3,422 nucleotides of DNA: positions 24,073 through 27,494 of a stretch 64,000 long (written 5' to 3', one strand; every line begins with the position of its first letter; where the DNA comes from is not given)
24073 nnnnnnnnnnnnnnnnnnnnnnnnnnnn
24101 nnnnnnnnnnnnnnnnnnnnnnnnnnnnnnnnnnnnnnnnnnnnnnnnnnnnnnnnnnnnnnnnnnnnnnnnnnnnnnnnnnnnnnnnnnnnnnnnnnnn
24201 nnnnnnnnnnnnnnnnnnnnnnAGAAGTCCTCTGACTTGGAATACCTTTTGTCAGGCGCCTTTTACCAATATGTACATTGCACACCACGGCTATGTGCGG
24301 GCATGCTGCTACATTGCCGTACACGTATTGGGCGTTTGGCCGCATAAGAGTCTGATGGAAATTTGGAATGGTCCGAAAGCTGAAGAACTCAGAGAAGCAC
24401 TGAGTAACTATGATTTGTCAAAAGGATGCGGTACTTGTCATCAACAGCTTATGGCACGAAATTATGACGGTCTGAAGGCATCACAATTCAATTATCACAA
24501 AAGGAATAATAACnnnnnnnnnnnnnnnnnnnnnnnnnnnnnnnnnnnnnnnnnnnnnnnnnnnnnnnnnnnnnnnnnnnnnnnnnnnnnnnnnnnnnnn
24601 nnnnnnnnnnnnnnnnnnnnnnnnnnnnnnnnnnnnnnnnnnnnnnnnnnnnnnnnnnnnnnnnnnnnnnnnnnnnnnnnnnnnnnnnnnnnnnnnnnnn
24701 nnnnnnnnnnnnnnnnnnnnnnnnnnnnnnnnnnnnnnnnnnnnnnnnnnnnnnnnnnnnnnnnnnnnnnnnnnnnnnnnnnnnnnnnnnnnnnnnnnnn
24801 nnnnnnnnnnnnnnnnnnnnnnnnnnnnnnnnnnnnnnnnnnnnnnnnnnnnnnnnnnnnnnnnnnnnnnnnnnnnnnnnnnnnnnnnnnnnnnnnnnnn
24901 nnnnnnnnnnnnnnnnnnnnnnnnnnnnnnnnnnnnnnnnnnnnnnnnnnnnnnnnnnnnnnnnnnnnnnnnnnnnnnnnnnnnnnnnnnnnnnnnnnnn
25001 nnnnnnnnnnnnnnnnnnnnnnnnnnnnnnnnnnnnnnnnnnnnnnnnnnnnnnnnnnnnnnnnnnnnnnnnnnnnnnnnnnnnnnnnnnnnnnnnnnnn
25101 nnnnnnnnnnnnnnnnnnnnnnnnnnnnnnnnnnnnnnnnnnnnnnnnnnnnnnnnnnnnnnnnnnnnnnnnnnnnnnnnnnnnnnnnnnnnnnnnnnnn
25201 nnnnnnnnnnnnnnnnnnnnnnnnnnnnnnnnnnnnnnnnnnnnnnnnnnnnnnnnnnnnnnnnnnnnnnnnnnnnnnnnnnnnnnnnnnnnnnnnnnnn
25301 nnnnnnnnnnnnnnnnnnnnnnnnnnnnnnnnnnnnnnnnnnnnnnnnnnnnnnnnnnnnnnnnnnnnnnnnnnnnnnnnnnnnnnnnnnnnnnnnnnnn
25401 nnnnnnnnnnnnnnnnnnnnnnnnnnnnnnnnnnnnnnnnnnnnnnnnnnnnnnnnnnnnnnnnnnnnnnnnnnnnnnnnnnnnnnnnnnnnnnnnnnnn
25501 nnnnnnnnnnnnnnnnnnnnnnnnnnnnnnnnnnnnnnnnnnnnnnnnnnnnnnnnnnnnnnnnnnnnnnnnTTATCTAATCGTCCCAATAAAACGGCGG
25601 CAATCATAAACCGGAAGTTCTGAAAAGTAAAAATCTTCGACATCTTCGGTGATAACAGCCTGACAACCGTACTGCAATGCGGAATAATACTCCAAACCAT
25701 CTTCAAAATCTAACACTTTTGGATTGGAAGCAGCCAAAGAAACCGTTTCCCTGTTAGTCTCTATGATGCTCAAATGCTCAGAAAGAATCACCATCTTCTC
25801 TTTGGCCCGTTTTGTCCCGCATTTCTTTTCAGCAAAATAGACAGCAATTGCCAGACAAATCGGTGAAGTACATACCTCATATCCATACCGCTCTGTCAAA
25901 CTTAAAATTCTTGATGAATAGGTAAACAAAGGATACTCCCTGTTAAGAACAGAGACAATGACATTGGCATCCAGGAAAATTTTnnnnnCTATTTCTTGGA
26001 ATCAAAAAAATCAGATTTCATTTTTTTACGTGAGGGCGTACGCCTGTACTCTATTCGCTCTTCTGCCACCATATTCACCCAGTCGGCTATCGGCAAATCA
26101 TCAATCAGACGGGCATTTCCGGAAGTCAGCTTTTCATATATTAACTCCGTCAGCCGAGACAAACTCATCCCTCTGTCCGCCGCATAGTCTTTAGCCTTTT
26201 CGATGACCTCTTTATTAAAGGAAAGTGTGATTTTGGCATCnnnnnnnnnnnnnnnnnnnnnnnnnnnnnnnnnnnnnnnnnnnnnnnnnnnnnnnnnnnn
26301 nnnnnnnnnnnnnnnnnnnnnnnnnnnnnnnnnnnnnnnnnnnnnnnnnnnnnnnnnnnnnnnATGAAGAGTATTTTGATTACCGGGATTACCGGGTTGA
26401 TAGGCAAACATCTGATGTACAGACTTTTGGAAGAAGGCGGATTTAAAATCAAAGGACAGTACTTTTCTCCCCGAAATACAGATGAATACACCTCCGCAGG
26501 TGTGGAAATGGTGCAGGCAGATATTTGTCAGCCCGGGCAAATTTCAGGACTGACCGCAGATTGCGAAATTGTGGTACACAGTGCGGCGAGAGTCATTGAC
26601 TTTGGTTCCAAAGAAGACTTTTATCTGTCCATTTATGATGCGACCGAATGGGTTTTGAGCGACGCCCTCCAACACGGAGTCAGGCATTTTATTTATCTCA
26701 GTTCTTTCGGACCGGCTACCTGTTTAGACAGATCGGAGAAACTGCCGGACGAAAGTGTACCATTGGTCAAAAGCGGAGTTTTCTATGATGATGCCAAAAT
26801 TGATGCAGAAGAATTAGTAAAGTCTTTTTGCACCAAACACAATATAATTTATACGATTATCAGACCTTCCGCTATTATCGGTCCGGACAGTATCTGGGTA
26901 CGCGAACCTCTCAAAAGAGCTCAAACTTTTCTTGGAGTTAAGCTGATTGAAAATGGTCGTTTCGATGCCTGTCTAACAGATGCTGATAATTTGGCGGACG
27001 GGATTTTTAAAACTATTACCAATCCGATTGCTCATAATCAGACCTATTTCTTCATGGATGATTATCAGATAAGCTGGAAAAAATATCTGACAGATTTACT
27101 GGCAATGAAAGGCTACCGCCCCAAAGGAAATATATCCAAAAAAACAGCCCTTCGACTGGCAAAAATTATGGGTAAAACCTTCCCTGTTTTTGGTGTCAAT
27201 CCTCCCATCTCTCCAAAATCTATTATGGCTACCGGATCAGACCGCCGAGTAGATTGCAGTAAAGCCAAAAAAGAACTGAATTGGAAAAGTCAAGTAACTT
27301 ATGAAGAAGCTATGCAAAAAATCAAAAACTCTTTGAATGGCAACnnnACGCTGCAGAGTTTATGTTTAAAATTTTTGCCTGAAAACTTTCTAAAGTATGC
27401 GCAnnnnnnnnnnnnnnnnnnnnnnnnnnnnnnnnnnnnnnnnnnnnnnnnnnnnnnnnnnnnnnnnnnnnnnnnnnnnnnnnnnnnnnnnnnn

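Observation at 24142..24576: Radical SAM enzyme with the auxiliary-cluster (twitch / half-SPASM) motif placed N-terminal to the CxxxCxxC core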

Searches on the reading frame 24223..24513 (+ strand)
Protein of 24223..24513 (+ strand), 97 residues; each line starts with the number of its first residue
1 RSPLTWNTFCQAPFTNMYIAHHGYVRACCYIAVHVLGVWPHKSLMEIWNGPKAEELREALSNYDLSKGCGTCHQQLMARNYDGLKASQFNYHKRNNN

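Call 42: search_solved_structures(query=A3, max_evalue=10, show_alignments=5)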
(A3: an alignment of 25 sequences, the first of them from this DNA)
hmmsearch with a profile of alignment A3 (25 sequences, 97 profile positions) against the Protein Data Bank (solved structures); distinct sequences matched with E-value up to 10: 18.
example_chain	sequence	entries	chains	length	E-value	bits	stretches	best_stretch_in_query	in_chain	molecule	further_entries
4m7s_A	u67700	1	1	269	1.8e-06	31.1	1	4-76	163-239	BtrN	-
4m7t_A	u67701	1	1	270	6.5e-06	29.3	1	4-75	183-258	BtrN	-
2vr0_A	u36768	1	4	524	0.0051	20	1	20-74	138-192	CYTOCHROME C NITRITE REDUCTASE, CATALYTIC SUBUNIT NFRA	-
2j7a_A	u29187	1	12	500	0.0064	19.7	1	20-74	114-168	CYTOCHROME C NITRITE REDUCTASE NRFA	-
6mco_B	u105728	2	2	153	0.5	13.6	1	20-63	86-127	Transmembrane protein gp41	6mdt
5vn3_A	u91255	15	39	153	0.5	13.6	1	20-63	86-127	Envelope glycoprotein gp160 | Envelope glycoprotein gp41 | SOSIP.664 gp41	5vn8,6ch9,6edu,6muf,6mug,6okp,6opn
3rbn_A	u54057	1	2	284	0.57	13.5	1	15-80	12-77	DNA mismatch repair protein Mlh1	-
9s1l_C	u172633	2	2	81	0.57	13.4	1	20-89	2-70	Photosystem I iron-sulfur center (PsaC)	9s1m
1oah_A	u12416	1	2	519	0.63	13.3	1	22-74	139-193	CYTOCHROME C NITRITE REDUCTASE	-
8xdg_A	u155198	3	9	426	1.5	12.1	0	38-67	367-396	Urea transporter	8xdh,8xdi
6wix_B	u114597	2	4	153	2.1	11.7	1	21-63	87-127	Envelope glycoprotein gp41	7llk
7wfd_AC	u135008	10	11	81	2.7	11.3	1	20-75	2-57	Photosystem I iron-sulfur center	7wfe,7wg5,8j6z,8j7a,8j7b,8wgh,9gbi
9grx_c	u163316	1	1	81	2.7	11.3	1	20-75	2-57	Photosystem I iron-sulfur center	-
9lut_C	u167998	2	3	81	3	11.2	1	21-75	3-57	Photosystem I iron-sulfur center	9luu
5zji_C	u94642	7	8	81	4.5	10.6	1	20-75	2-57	photosystem I subunit VII | Photosystem I iron-sulfur center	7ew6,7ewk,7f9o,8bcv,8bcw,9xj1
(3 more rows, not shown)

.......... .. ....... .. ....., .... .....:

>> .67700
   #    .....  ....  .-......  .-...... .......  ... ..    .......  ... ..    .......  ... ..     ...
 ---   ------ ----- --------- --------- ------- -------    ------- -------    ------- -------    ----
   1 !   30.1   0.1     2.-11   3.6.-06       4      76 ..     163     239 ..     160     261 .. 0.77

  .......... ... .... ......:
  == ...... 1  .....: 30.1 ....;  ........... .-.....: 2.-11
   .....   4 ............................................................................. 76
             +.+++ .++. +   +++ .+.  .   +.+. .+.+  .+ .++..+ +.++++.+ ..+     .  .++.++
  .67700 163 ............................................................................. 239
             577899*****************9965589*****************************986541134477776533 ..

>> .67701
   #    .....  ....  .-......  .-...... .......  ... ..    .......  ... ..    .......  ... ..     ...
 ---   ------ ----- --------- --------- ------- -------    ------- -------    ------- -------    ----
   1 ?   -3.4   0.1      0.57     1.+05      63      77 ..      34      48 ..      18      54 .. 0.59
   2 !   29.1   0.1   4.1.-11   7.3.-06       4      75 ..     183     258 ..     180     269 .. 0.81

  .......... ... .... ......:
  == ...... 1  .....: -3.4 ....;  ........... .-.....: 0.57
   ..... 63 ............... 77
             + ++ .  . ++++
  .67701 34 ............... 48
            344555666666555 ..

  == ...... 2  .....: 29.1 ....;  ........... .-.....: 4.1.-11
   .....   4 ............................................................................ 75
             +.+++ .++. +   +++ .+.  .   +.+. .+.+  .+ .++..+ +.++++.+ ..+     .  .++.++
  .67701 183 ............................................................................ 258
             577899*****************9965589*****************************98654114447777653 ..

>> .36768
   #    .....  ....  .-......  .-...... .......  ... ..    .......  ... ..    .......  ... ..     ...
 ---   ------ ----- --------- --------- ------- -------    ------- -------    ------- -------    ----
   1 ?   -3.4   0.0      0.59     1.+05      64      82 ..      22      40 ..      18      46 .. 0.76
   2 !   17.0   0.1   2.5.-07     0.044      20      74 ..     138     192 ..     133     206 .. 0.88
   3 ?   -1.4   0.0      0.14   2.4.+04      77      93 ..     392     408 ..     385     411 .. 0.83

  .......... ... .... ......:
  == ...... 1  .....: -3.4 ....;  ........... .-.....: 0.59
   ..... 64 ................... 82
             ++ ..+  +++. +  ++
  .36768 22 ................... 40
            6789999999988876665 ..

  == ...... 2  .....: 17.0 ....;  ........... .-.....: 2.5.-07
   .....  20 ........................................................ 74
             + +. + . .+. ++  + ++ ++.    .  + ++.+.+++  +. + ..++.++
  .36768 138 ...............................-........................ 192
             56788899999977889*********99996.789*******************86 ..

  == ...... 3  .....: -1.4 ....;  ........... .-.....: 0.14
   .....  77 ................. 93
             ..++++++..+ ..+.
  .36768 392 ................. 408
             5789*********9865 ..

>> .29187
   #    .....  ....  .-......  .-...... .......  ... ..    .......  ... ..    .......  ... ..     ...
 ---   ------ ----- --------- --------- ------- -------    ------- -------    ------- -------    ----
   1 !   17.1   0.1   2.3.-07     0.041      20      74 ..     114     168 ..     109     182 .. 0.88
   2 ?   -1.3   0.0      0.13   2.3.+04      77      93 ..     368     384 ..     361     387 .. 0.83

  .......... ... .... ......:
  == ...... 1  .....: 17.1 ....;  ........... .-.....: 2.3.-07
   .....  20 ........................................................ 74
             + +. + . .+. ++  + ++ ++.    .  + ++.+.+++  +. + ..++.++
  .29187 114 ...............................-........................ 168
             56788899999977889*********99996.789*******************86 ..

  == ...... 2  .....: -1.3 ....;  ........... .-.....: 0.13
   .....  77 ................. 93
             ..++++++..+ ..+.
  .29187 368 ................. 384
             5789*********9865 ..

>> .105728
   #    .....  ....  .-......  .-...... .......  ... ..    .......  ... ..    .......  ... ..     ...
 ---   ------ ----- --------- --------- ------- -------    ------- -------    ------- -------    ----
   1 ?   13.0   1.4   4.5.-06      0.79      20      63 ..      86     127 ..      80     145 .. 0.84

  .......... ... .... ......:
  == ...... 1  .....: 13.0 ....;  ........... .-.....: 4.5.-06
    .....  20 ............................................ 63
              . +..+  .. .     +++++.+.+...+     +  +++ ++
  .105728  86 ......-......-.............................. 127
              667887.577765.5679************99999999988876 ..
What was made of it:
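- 24241..24459 (+): N-terminal twitch domain, residues about 34-106. Cys positions: C37 (24250-24252), C55/C56 (24304-24309), C96 (24427-24429), C99 (24436-24438). Predicted to bind one fully Cys-ligated auxiliary [4Fe-4S] cluster. Profile hit to BtrN twitch residues 163-239, E 1.8e-6, with ligand Cys aligned (call 42).
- On BtrN-type twitch: The profile alignment to BtrN 163-239 aligns C37, C55/56, C96 and C99 with C169, C187, C232 and C235 (call 42).
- C37, C55/56, C96 and C99 align to BtrN C169, C187, C232 and C235 (call 42).
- Tried and rejected: A profile of the N-domain was needed to find BtrN (call 42).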

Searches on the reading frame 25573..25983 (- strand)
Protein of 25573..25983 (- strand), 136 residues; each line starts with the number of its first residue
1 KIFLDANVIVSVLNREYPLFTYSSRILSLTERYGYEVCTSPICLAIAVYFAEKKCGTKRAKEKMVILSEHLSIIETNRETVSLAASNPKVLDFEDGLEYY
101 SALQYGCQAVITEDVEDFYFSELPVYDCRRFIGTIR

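Call 58: search_protein_families(library=pfam, proteins=[window:25573-25983:-], max_evalue=0.001)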
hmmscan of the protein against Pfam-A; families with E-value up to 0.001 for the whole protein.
window:25573-25983:- (136 aa): 2 families
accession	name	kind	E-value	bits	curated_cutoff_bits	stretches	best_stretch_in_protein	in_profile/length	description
PF13470.12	PIN_3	-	2.1e-09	38.7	27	1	1-115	1-114/115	PIN domain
PF01850.27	PIN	-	1.2e-06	29.6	23.6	1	2-115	1-112/120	PIN domain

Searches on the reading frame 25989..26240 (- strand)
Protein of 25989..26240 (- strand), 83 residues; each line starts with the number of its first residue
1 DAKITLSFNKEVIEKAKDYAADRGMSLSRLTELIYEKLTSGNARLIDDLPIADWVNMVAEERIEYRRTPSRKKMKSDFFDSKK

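Call 58: search_protein_families(library=pfam, proteins=[window:25989-26240:-], max_evalue=0.001)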
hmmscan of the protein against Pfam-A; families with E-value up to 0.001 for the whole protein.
window:25989-26240:- (83 aa): 1 family
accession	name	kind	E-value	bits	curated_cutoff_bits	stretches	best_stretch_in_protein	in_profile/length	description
PF19891.5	DUF6364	-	1.1e-13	51.8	27.3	1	1-77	2-64/70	Family of unknown function (DUF6364)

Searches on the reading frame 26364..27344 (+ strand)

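Call 3: search_protein_families(library=ncbifam, proteins=[window:26364-27344:+], max_evalue=0.01)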
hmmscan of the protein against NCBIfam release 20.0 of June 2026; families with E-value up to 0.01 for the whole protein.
window:26364-27344:+ (327 aa): 16 families
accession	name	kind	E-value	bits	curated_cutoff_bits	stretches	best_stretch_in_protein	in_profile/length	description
NF042423.1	oxyalk_red_Shew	equivalog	1.8e-22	79.9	580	1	2-320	9-331/331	2-alkyl-3-oxoalkanoate reductase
TIGR03466.1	HpnA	hypoth_equivalog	2.6e-22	79.2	367.65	1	3-318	2-315/327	hopanoid-associated sugar epimerase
NF042422.1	oxyalk_red_OleD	equivalog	6.8e-18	65.1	580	1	4-323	3-327/329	2-alkyl-3-oxoalkanoate reductase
TIGR04180.1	EDH_00030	hypoth_equivalog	2.4e-09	36.7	475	1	4-175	1-179/297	NAD-dependent 4,6-dehydratase LegB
TIGR01746.1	Thioester-redct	subfamily_domain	1.1e-07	31.4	213.35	1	59-173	81-197/371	thioester reductase domain-containing protein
TIGR01181.1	dTDP_gluc_dehyt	equivalog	1.3e-06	27.8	365.1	0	4-174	2-184/321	dTDP-glucose 4,6-dehydratase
NF052578.1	StrlDmthSdmBMthl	equivalog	1.5e-06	28.2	600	1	4-189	3-184/328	sterol demethylase protein SdmB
NF008872.0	PRK11908.1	equivalog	1.8e-06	27.3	294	1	1-182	1-190/349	bifunctional UDP-4-keto-pentose/UDP-xylose synthase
NF005998.1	PRK08125.1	equivalog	1.9e-06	26.6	777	1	2-55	316-370/649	bifunctional UDP-4-amino-4-deoxy-L-arabinose formyltransferase/UDP-glucuronic acid oxidase ArnA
NF041293.1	G6PDh_Azf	equivalog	1.2e-05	24.9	400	1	2-129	3-130/252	NAD-dependent glucose-6-phosphate dehydrogenase Azf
NF005066.0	PRK06483.1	equivalog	1.5e-05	24.5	249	1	2-69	6-73/239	dihydromonapterin reductase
NF005539.0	PRK07201.1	equivalog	0.0001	21.2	549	1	4-173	3-179/657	SDR family oxidoreductase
TIGR01179.1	galE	equivalog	0.00017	20.5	262.3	1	4-168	2-173/332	UDP-glucose 4-epimerase GalE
NF043036.1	ErythonDh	equivalog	0.00036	19.8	325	1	3-114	2-125/321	D-erythronate dehydrogenase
TIGR02622.1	CDP_4_6_dhtase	equivalog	0.00073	18.8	278.45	0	296-320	302-326/352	CDP-glucose 4,6-dehydratase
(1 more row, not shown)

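Call 4: search_protein_families(library=pfam, proteins=[window:26364-27344:+], max_evalue=0.01)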
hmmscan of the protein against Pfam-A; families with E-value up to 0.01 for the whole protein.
window:26364-27344:+ (327 aa): 7 families
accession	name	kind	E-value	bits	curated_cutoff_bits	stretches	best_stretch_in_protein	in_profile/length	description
PF01370.27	Epimerase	-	1.2e-18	67.9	20.9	1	4-220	1-227/240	NAD dependent epimerase/dehydratase family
PF01073.25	3Beta_HSD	-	3.5e-16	59.5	22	1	5-256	1-275/280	3-beta hydroxysteroid dehydrogenase/isomerase family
PF13460.12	NAD_binding_10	-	3.5e-14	53.5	27.2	1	8-171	1-146/184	NAD(P)H-binding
PF07993.18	NAD_binding_4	-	5.2e-10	39.3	20.1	1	57-175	73-210/258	Male sterility protein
PF16363.11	GDP_Man_Dehyd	-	1.1e-08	35.3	27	1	5-75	1-84/332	GDP-mannose 4,6 dehydratase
PF05368.20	NmrA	-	4.8e-05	23.5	27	1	2-119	3-111/298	NmrA-like family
PF04321.23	RmlD_sub_bind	-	0.00055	19.5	27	1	3-247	2-229/287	RmlD substrate binding domain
